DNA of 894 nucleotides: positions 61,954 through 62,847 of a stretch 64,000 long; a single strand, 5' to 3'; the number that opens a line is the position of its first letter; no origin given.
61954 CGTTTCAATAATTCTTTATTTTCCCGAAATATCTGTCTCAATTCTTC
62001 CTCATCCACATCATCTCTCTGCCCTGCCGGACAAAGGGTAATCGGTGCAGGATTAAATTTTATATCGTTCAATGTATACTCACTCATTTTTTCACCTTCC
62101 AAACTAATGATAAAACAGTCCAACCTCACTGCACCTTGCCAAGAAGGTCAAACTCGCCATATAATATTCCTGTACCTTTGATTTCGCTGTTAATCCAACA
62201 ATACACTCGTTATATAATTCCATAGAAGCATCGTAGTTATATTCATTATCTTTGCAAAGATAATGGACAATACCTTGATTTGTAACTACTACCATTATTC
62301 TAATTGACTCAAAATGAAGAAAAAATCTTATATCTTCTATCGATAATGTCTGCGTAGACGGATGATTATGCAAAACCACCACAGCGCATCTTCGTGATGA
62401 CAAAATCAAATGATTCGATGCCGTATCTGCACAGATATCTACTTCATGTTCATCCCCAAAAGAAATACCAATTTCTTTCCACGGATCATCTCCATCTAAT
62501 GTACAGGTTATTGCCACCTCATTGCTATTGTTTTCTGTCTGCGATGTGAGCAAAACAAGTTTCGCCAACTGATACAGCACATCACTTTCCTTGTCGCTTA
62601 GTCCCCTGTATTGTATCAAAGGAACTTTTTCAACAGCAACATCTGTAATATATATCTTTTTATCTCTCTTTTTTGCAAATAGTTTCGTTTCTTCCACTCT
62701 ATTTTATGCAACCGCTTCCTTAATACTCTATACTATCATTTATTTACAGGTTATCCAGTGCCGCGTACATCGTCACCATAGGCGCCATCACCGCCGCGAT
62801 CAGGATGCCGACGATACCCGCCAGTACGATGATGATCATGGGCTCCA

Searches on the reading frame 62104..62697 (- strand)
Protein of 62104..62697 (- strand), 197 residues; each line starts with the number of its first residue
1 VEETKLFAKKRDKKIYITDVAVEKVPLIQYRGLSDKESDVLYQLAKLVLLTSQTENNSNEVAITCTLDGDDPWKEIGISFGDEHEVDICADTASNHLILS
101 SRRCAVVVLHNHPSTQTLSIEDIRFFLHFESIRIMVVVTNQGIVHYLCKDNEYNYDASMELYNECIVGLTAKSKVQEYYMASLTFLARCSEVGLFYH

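Call 64: search_protein_families(library=pfam, proteins=[window:62104-62697:-], max_evalue=0.0001)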
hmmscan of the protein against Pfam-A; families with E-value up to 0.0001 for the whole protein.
window:62104-62697:- (197 aa): 0 families

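Call 90: search_protein_families(library=pfam, proteins=[window:62104-62697:-], max_evalue=1)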
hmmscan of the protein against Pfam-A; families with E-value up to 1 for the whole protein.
window:62104-62697:- (197 aa): 1 family
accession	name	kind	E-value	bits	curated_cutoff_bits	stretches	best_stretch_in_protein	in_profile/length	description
PF04002.20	RadC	-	0.059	13.8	22.1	1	98-125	59-87/121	RadC-like JAB domain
